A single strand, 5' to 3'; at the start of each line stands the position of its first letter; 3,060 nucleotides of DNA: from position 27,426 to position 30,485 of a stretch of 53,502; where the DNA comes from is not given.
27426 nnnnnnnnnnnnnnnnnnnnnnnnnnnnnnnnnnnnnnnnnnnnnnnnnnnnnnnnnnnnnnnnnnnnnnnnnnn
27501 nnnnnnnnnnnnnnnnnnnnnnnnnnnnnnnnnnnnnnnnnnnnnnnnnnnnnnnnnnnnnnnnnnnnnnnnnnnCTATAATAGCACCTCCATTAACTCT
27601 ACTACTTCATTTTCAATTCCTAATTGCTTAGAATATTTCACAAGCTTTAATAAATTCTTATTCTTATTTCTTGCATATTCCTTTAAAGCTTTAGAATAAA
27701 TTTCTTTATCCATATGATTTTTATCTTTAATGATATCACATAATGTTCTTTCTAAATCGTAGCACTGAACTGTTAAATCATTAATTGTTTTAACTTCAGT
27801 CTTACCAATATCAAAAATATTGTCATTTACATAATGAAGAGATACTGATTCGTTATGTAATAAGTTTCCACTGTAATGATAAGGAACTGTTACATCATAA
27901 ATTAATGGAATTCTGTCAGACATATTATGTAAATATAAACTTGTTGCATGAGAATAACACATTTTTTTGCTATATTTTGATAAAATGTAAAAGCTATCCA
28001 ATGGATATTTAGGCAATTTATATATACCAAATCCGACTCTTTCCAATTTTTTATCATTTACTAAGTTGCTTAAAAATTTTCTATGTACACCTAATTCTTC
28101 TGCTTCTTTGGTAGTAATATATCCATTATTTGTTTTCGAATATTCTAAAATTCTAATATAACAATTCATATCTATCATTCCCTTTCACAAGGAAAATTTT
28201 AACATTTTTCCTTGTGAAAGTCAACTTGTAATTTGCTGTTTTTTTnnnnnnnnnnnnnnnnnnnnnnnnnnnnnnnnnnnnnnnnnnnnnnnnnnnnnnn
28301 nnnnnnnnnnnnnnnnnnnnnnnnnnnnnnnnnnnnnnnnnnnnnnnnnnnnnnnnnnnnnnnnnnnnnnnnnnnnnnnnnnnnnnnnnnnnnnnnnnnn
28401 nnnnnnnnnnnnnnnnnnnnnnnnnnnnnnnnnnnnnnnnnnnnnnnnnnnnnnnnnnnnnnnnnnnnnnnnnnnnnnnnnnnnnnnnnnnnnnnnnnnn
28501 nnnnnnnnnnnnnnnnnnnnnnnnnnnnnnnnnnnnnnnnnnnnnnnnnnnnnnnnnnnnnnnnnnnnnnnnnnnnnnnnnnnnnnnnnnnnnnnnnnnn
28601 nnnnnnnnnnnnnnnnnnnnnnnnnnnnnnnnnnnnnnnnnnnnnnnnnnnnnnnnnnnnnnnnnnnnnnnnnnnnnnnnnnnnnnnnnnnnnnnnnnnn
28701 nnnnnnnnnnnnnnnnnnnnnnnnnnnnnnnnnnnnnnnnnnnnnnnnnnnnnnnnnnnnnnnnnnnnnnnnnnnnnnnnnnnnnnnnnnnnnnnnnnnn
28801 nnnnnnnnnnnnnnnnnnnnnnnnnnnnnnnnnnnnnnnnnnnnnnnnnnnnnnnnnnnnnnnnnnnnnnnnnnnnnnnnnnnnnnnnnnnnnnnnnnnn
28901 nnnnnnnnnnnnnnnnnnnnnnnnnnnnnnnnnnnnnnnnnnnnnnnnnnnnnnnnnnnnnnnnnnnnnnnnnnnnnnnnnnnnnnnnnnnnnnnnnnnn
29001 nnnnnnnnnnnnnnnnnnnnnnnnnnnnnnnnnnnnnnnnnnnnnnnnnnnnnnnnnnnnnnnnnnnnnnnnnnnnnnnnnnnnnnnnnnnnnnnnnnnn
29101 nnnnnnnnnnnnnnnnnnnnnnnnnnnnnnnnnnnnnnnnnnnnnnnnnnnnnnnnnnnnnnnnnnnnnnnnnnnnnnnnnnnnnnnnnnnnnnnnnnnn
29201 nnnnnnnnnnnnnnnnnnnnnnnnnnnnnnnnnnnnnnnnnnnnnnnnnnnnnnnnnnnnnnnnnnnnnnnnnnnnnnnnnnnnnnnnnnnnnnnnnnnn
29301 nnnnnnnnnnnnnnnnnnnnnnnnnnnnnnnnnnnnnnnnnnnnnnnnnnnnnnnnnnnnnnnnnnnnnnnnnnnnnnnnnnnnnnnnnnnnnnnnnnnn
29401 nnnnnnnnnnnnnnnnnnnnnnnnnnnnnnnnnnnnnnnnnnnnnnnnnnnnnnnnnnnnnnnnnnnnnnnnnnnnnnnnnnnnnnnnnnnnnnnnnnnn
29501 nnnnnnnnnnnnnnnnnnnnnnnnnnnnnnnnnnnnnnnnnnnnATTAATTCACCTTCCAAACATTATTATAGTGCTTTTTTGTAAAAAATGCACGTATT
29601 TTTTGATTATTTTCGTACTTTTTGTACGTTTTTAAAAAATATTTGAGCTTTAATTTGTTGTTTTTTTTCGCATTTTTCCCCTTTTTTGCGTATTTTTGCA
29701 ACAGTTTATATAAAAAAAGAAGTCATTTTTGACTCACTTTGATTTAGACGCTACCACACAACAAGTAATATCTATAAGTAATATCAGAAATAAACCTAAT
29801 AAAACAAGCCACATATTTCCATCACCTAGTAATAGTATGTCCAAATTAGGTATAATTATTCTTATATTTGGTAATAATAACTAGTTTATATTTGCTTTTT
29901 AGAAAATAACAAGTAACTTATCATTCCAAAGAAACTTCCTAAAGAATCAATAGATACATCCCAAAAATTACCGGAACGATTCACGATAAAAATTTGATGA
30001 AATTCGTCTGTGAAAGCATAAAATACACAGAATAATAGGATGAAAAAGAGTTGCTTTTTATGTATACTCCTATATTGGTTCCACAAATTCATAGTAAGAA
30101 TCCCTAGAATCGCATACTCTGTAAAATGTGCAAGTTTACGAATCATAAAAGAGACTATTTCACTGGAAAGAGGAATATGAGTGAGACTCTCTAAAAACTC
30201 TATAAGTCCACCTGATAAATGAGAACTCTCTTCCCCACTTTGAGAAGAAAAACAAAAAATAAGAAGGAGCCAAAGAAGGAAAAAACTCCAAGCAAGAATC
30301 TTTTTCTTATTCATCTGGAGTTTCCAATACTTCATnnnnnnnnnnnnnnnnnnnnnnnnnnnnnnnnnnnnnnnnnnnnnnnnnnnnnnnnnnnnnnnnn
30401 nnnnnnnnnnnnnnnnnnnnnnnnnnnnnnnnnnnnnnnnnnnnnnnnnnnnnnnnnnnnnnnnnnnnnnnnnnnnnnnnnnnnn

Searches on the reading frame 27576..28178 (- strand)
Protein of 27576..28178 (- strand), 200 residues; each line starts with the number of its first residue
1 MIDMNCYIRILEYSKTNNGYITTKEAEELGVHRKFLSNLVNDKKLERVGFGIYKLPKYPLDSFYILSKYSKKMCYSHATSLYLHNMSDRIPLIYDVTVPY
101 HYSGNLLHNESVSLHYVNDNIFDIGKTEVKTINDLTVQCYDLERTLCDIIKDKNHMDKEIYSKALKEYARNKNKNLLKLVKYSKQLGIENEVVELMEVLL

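Call 36: search_protein_families(library=pfam, proteins=[window:27576-28178:-], max_evalue=0.001)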
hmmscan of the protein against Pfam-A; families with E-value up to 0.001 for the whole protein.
window:27576-28178:- (200 aa): 1 family
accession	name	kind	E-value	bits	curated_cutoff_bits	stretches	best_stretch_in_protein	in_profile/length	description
PF13338.12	AbiEi_4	-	2.4e-07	31.2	25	1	9-53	2-46/49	Transcriptional regulator, AbiEi antitoxin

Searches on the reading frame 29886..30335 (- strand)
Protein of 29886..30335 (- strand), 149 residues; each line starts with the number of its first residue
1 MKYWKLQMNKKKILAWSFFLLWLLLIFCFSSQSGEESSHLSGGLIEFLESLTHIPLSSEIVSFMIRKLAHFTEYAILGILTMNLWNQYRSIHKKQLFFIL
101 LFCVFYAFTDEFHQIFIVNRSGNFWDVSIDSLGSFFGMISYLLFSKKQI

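Call 36: search_protein_families(library=pfam, proteins=[window:29886-30335:-], max_evalue=0.001)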
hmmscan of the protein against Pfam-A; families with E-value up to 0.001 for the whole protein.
window:29886-30335:- (149 aa): 1 family
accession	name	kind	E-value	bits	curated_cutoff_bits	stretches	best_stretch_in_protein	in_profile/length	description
PF04892.17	VanZ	-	6.8e-20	72.4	30.1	1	18-144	4-125/126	VanZ like family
